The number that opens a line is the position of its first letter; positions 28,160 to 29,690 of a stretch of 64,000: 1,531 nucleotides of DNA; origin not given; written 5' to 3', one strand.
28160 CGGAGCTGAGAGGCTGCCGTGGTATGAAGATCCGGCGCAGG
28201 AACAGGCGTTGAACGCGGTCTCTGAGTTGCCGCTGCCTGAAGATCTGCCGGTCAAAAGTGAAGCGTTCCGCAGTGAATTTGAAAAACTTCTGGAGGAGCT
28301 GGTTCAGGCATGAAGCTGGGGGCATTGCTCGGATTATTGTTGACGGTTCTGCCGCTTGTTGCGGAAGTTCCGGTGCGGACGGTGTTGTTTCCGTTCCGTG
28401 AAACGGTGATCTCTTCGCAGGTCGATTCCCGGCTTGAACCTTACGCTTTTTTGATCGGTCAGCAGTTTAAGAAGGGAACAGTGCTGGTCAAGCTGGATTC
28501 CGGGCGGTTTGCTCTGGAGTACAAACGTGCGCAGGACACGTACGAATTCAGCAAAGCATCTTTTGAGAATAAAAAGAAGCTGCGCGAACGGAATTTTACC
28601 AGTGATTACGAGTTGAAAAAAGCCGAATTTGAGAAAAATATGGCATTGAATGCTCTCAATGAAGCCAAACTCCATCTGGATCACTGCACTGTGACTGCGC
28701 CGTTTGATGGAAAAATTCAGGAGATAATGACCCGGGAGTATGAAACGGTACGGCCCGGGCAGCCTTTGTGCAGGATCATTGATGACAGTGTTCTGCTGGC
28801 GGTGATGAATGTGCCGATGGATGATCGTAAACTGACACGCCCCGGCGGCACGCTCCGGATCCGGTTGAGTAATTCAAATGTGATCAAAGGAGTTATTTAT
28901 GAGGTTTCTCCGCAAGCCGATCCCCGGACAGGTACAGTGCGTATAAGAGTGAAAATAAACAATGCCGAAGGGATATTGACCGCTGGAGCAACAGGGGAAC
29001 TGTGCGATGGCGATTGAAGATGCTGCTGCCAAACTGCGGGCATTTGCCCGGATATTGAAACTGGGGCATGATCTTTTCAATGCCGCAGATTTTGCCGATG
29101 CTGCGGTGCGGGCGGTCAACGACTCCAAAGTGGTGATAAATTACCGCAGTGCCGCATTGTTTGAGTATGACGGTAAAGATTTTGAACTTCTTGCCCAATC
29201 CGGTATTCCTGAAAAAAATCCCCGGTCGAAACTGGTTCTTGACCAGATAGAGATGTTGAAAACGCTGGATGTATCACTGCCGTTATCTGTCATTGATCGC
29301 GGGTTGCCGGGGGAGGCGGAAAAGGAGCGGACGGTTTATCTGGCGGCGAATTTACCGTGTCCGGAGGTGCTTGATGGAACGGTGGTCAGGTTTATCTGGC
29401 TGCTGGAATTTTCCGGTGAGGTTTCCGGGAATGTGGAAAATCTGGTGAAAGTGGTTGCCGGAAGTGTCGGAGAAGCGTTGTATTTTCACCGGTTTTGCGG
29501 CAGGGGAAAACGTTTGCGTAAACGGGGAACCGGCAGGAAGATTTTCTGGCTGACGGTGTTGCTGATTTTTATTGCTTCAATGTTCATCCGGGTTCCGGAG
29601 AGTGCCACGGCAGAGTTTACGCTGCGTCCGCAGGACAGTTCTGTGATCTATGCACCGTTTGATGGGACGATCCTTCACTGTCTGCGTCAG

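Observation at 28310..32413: GAF-like / PqqD-like / M50-protease membrane-fusion triad welded onto the 3' end of a T1SS-adhesin operon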

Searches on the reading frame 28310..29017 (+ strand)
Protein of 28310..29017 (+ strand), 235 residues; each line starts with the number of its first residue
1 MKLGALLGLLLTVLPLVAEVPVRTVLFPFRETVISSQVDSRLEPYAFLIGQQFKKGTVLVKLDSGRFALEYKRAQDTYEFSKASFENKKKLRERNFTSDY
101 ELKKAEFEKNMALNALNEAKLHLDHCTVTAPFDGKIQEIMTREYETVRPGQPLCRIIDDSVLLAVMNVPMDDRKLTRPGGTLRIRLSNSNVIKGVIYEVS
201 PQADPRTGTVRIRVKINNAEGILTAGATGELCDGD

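Call 3: search_protein_families(library=pfam, proteins=[window:28310-29017:+], max_evalue=0.01)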
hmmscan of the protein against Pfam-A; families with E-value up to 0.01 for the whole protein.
window:28310-29017:+ (235 aa): 3 families
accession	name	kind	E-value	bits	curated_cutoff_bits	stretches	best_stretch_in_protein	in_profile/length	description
PF16576.10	HlyD_D23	-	1.7e-18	67.1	30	1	32-226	20-211/214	Barrel-sandwich domain of CusB or HlyD membrane-fusion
PF13437.12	HlyD_3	-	1.5e-16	61.5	22.2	1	127-219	1-96/106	HlyD family secretion protein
PF00364.28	Biotin_lipoyl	-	0.002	18.4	22.1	1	127-156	44-73/73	Biotin-requiring enzyme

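Call 4: search_protein_families(library=ncbifam, proteins=[window:28310-29017:+], max_evalue=0.01)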
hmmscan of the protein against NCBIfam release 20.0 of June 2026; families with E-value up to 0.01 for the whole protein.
window:28310-29017:+ (235 aa): 16 families
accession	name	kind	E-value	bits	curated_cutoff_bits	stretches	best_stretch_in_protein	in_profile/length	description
TIGR01730.1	RND_mfp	subfamily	1.4e-39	135.9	94.9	1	26-230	21-241/322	efflux RND transporter periplasmic adaptor subunit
TIGR00999.1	8a0102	subfamily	9.3e-23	80.7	319.3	1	50-230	1-198/271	CzcB/NccB family metal efflux transporter periplasmic adaptor subunit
TIGR00998.1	8a0101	subfamily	5.2e-10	38.8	390.8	1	72-201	149-283/334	EmrA/EmrK family multidrug efflux transporter periplasmic adaptor subunit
NF007785.0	PRK10476.1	equivalog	8.3e-10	38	376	1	109-186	192-269/347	multidrug transporter subunit MdtN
NF008589.1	PRK11556.1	equivalog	1e-08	34.5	391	1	33-223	86-300/392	MdtA/MuxA family multidrug efflux RND transporter periplasmic adaptor subunit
NF045904.1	RND-peri-MexE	equivalog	8.7e-08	31.4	714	1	34-226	66-284/390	multidrug efflux RND transporter periplasmic adaptor subunit MexE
NF007132.1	PRK09578.1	equivalog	2.1e-06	26.7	512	1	14-141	50-189/396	MexX/AxyX family multidrug efflux RND transporter periplasmic adaptor subunit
TIGR02971.1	heterocyst_DevB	subfamily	8.9e-06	25.3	129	1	67-200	140-279/327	ABC exporter membrane fusion protein, DevB family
NF000272.2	OqxA_adapt_sub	exception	3.4e-05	23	835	1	43-140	79-190/391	multidrug efflux RND transporter periplasmic adaptor subunit OqxA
NF033834.1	RND_adapt_MexA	exception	5.1e-05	22.5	750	1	15-151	49-183/373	multidrug efflux RND transporter periplasmic adaptor subunit MexA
TIGR01843.1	type_I_hlyD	subfamily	0.00015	20.9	208.65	0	101-157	246-303/422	HlyD family type I secretion periplasmic adaptor subunit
NF002939.0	PRK03598.1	equivalog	0.00048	19.4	393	0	70-124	116-170/332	secretion protein HlyD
NF008606.0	PRK11578.1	equivalog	0.0007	18.8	342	0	105-156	165-214/371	macrolide transporter subunit MacA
NF007850.1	PRK10559.1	equivalog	0.00097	18.3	400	0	51-200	60-223/303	p-hydroxybenzoic acid efflux pump subunit AaeA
NF033138.2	RND-peri-MexC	equivalog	0.0014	17.9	625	0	99-144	145-190/375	MexC family multidrug efflux RND transporter periplasmic adaptor subunit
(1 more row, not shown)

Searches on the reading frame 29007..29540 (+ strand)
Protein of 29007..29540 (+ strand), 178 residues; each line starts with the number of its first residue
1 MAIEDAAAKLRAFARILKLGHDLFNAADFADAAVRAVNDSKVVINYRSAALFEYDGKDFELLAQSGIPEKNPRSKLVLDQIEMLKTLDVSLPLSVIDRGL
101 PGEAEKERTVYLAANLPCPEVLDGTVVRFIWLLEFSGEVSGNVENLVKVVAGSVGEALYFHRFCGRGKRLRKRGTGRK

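Call 6: search_protein_families(library=pfam, proteins=[window:29007-29540:+], max_evalue=10)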
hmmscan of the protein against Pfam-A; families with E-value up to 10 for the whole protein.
seq(178 aa): 0 families

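Call 66: search_solved_structures(query=A4, max_evalue=10)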
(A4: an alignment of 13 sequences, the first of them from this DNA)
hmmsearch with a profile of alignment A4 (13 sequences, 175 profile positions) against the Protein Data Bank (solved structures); distinct sequences matched with E-value up to 10: 2.
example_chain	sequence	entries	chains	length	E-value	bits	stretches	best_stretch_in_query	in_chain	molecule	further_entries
6ar6_B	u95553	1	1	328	0.9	12.5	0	9-37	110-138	DLD-4 darpin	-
5ooy_A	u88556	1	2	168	1.4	11.9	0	10-37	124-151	DARPin VHAH-1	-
